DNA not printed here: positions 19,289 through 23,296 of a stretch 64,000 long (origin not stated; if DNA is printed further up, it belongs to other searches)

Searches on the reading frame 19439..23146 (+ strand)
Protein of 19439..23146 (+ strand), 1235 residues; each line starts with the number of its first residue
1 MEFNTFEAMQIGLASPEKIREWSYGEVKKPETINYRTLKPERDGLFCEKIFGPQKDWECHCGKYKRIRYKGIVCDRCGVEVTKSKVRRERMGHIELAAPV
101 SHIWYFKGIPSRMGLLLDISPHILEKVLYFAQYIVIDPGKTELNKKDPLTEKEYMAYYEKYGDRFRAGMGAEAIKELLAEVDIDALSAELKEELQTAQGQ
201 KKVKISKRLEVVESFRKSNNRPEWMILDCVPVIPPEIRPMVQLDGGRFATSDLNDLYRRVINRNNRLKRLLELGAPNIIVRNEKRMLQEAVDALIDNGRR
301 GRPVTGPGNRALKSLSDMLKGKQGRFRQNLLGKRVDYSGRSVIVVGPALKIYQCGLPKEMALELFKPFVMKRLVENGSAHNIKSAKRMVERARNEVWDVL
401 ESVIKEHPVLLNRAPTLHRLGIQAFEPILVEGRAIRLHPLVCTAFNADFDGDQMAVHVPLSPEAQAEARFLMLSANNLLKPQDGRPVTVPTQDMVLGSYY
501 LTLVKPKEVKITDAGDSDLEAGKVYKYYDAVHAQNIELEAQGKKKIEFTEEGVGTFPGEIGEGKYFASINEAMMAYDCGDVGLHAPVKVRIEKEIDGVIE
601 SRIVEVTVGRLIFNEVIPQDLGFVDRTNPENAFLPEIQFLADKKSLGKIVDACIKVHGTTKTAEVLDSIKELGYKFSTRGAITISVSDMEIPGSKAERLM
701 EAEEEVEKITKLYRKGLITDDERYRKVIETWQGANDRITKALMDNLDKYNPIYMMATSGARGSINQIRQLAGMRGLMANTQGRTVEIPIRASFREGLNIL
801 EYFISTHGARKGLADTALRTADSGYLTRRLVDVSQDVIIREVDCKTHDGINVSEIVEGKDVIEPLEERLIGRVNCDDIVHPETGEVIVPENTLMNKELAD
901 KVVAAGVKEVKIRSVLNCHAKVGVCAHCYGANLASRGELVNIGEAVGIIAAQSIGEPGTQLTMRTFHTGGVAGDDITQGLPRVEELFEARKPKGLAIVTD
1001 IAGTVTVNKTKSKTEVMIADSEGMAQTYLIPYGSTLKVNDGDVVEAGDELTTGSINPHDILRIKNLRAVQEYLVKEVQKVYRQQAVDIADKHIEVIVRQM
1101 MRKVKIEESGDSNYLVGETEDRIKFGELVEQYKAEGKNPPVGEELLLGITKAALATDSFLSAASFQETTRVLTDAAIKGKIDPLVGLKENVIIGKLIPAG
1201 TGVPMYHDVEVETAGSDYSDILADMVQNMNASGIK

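Call 113: search_protein_families(library=pfam, proteins=[window:19439-23146:+], max_evalue=0.00001)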
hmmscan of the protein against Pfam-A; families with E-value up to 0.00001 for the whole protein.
window:19439-23146:+ (1235 aa): 5 families
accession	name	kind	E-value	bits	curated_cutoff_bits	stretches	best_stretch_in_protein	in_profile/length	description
PF04997.17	RNA_pol_Rpb1_1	-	1.2e-88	297.9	39.7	1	5-330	3-312/312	RNA polymerase Rpb1, domain 1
PF04998.22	RNA_pol_Rpb1_5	-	1.2e-68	231.9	28.5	1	796-1154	1-264/267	RNA polymerase Rpb1, domain 5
PF00623.25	RNA_pol_Rpb1_2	-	1.8e-40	139.4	25.3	1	332-473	1-165/166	RNA polymerase Rpb1, domain 2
PF04983.23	RNA_pol_Rpb1_3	-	2.9e-27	96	28.9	1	477-689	1-162/162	RNA polymerase Rpb1, domain 3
PF05000.22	RNA_pol_Rpb1_4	-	3.9e-17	62.6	24.8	1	718-783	1-81/107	RNA polymerase Rpb1, domain 4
